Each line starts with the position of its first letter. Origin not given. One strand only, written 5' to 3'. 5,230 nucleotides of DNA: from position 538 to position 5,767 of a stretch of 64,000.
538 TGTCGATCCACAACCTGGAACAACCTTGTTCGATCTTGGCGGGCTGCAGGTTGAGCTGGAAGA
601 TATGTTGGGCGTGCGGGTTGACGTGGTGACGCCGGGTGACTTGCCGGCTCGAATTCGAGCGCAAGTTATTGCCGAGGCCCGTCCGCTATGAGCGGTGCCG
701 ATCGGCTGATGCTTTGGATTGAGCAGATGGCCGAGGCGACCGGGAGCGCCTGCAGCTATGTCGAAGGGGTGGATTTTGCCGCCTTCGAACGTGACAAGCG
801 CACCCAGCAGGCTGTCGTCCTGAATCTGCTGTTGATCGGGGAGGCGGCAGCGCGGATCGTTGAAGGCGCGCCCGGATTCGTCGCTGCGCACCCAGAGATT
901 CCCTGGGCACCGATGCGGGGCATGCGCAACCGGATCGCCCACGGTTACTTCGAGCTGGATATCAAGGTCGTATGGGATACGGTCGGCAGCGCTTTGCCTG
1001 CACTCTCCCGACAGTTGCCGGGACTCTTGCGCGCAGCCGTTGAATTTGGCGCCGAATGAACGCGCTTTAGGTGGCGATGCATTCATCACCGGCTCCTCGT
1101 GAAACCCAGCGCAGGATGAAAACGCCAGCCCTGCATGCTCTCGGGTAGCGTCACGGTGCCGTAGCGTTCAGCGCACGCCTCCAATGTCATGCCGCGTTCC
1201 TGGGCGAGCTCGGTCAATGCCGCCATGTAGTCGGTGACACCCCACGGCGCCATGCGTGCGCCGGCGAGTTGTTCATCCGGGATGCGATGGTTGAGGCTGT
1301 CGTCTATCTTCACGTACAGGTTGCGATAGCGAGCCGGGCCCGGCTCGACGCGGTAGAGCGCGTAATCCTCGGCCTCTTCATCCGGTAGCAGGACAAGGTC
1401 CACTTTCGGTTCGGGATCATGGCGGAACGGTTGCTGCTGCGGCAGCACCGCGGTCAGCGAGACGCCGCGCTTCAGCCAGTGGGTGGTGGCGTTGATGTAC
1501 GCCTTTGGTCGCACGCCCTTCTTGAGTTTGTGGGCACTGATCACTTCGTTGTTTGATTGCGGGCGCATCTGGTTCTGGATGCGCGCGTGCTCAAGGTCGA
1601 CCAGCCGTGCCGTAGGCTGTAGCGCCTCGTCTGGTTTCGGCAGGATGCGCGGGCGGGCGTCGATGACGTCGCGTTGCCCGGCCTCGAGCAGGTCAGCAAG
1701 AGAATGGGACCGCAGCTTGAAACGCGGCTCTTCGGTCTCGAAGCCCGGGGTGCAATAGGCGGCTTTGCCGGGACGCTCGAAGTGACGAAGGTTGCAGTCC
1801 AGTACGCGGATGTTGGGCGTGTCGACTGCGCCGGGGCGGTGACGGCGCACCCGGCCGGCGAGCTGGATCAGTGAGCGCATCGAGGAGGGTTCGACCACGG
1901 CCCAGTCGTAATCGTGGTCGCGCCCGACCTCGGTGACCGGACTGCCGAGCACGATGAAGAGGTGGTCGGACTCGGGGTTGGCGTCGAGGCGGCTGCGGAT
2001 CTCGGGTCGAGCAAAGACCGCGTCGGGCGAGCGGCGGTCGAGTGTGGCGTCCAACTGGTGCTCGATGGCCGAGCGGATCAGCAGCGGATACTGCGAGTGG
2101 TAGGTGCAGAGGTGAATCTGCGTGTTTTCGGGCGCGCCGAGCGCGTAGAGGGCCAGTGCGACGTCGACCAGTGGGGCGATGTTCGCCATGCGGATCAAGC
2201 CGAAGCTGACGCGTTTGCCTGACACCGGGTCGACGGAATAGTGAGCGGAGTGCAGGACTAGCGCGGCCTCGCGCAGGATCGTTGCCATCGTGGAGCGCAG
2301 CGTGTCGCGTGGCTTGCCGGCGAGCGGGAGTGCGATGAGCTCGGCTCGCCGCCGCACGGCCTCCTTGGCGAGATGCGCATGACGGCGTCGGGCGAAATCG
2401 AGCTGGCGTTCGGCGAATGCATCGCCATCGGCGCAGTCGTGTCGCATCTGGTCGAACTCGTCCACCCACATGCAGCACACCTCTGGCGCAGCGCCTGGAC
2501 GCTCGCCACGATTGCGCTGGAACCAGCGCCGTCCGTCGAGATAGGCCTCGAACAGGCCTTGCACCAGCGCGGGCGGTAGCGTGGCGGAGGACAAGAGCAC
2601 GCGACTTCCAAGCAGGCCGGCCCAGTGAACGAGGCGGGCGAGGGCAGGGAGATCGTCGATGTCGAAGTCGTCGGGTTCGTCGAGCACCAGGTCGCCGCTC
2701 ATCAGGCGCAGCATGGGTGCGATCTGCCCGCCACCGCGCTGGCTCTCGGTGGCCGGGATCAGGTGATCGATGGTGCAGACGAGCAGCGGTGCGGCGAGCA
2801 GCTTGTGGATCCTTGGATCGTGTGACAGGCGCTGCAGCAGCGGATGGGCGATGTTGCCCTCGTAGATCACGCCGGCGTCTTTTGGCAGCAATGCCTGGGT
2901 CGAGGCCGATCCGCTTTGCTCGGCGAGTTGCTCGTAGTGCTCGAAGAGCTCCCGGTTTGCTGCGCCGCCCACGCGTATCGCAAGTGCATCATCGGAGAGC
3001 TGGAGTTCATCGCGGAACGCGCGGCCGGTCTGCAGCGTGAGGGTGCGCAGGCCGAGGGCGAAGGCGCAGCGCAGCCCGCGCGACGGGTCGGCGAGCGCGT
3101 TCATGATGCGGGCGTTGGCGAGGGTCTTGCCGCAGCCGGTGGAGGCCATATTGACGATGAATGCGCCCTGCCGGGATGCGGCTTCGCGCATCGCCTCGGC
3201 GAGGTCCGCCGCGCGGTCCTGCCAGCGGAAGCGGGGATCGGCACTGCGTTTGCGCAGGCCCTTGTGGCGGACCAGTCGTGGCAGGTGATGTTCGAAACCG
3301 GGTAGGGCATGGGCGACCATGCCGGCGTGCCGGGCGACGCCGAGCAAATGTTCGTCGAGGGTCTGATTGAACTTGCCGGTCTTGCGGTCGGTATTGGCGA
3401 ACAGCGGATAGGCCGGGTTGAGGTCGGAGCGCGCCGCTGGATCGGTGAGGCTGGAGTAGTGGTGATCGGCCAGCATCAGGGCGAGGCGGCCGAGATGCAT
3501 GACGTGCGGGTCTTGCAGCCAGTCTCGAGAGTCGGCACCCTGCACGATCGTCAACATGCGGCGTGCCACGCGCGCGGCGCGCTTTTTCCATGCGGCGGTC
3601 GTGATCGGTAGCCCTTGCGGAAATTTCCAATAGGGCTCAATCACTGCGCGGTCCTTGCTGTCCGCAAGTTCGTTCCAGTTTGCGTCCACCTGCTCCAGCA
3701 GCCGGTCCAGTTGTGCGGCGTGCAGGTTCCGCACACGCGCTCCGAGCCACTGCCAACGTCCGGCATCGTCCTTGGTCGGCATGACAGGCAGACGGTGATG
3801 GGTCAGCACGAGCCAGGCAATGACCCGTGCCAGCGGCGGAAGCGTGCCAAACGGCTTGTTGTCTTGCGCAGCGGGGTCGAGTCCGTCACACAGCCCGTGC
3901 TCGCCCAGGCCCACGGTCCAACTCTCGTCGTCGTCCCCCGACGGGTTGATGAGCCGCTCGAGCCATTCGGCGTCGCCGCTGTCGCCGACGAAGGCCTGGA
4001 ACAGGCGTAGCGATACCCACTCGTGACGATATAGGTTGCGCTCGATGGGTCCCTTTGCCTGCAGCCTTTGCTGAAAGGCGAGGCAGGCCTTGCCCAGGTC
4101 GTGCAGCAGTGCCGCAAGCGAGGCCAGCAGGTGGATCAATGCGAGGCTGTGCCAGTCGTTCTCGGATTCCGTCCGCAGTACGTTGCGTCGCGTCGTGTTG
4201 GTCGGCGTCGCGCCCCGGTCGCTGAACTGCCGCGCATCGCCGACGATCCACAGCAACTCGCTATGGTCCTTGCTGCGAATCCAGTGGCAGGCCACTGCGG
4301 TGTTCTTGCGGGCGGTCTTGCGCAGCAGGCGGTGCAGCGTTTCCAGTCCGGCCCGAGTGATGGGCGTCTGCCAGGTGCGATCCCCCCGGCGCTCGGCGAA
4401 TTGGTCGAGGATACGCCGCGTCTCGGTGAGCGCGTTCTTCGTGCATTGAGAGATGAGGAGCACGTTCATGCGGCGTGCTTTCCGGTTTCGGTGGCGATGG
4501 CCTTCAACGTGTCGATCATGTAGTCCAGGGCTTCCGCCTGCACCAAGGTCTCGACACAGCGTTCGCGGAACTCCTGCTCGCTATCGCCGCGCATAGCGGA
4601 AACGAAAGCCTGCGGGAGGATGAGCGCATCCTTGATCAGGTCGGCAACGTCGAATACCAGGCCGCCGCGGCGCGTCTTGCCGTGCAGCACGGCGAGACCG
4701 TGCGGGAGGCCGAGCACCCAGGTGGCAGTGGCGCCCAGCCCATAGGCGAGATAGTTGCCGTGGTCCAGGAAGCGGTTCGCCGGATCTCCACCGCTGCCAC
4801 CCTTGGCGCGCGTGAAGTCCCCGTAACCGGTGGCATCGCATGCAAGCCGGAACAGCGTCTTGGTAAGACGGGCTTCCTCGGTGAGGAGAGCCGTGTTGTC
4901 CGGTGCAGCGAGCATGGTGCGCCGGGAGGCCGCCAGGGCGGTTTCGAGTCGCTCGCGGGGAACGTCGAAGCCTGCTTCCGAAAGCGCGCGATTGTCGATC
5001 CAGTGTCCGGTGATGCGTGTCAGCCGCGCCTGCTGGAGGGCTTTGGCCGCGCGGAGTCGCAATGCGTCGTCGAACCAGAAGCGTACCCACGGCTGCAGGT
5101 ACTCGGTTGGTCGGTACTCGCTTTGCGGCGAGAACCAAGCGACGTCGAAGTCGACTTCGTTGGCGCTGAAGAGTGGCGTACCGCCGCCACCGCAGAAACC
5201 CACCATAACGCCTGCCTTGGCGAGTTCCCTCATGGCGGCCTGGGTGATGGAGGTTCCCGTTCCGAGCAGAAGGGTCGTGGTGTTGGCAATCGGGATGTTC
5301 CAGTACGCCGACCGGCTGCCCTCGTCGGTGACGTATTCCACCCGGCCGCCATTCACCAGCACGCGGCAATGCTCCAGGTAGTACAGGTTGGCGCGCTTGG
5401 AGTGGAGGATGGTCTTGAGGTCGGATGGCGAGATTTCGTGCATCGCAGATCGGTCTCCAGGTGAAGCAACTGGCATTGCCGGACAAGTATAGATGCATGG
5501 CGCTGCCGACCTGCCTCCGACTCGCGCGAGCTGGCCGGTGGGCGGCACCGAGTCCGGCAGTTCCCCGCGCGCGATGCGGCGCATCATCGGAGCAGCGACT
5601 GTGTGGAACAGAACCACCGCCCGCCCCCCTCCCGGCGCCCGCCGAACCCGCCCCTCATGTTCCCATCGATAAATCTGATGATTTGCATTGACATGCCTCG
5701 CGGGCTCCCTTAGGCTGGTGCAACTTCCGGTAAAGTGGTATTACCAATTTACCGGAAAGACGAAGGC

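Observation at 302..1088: Intact MNT-HEPN toxin-antitoxin pair embedded antisense inside a type I-F cas operon, between cas2-3 and cas8f/csy1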

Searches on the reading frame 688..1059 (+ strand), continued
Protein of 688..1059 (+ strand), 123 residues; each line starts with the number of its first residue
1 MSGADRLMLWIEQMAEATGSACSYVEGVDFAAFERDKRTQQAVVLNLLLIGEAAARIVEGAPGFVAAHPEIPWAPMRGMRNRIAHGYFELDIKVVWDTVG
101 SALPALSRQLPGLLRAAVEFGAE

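Call 89: search_protein_families(library=padloc, proteins=[window:688-1059:+], max_evalue=0.01)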
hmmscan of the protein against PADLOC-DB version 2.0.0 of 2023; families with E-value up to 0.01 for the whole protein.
window:688-1059:+ (123 aa): 0 families

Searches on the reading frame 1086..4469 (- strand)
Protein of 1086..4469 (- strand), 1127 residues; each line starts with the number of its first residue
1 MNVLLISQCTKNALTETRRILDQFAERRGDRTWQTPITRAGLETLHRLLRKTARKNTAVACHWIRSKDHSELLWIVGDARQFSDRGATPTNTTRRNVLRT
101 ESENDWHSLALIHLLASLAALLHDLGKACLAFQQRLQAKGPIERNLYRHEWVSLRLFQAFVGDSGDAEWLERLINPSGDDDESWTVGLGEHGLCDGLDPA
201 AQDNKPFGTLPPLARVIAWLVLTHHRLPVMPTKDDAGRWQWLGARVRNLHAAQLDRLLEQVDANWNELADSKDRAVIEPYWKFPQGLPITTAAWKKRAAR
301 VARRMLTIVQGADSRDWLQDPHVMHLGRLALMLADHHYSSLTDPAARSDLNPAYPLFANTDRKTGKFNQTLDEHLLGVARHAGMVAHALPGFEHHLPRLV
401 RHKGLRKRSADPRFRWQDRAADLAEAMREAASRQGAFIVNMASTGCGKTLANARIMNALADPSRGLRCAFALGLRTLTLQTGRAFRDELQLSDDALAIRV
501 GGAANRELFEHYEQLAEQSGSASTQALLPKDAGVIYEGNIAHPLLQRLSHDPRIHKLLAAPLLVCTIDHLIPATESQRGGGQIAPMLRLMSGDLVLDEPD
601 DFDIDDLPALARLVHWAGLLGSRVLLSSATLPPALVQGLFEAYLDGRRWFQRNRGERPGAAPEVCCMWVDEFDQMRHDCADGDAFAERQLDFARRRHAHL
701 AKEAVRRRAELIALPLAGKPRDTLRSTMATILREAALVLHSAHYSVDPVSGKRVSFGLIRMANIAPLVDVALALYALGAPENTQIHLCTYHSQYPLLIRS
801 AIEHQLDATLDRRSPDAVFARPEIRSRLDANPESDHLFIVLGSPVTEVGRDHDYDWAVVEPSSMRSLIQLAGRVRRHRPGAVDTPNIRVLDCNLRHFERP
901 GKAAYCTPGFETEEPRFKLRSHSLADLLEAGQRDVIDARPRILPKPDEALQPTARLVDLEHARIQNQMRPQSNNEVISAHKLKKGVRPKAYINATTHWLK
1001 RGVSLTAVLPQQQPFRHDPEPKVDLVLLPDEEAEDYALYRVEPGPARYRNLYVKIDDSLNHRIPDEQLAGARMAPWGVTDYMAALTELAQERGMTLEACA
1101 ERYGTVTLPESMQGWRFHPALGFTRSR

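Call 3: search_protein_families(library=pfam, proteins=[window:1086-4469:-], max_evalue=0.01)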
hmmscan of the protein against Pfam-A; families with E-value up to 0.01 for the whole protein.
window:1086-4469:- (1127 aa): 5 families
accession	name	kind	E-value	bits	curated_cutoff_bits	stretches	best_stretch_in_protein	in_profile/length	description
PF21384.2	Cas3_I-F_Cas2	-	1e-44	151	27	1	1-79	1-79/79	CRISPR-associated nuclease/helicase Cas3, I-F/YPEST, Cas2 domain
PF22590.2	Cas3-like_C_2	-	5e-24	85.1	27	1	755-878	3-105/106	CRISPR-associated nuclease/helicase Cas3, C-terminal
PF21802.2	Cas3-like_C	-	1.4e-20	73.6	27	1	1027-1125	1-96/96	CRISPR-associated Cas3 subtype I-F/YPEST-like, C-terminal domain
PF18019.7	Cas3_HD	-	2.6e-05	24.8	23.1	1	108-273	50-179/207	Cas3, HD domain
PF00270.35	DEAD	-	0.00027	21.1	26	0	434-512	13-92/167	DEAD/DEAH box helicase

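Call 4: search_protein_families(library=ncbifam, proteins=[window:1086-4469:-], max_evalue=0.01)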
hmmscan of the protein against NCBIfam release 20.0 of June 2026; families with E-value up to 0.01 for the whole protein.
window:1086-4469:- (1127 aa): 5 families
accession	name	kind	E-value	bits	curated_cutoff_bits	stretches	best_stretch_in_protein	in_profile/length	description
TIGR02562.1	cas3_yersinia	equivalog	0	1309.2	565.95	1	1-1123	1-1109/1110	type I-F CRISPR-associated helicase Cas3f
TIGR01587.1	cas3_core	equivalog_domain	1e-10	41.3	102.45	2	826-890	276-332/358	CRISPR-associated helicase Cas3'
TIGR01596.1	cas3_HD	equivalog_domain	3.8e-10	40.1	43.45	1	107-285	27-143/178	CRISPR-associated endonuclease Cas3''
TIGR02621.3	cas3_GSU0051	exception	1.5e-06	27.4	400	0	823-891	319-386/854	type I-G CRISPR-associated helicase/endonuclease Cas3g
NF007248.0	PRK09694.1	equivalog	0.0045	15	569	0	766-901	568-690/878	CRISPR-associated helicase/endonuclease Cas3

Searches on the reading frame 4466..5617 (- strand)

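Call 3: search_protein_families(library=pfam, proteins=[window:4466-5617:-], max_evalue=0.01)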
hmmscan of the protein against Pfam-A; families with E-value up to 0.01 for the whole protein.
window:4466-5617:- (383 aa): 1 family
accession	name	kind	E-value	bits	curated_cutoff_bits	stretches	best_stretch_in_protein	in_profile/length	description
PF01867.21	Cas_Cas1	-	5.6e-07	29.4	22.3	1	104-330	25-239/283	CRISPR associated protein Cas1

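Call 4: search_protein_families(library=ncbifam, proteins=[window:4466-5617:-], max_evalue=0.01)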
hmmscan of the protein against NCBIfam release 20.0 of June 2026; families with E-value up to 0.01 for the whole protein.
window:4466-5617:- (383 aa): 3 families
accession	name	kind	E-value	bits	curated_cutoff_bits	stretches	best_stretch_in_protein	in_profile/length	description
TIGR03637.1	cas1_YPEST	exception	1.7e-151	503.8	150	1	70-375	1-306/307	type I-F CRISPR-associated endonuclease Cas1f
TIGR00287.1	cas1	equivalog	3.2e-59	200.6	71.7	1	77-363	1-277/327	CRISPR-associated endonuclease Cas1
TIGR03638.1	cas1_ECOLI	exception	2.3e-27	95.9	215.6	2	72-200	7-121/269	type I-E CRISPR-associated endonuclease Cas1e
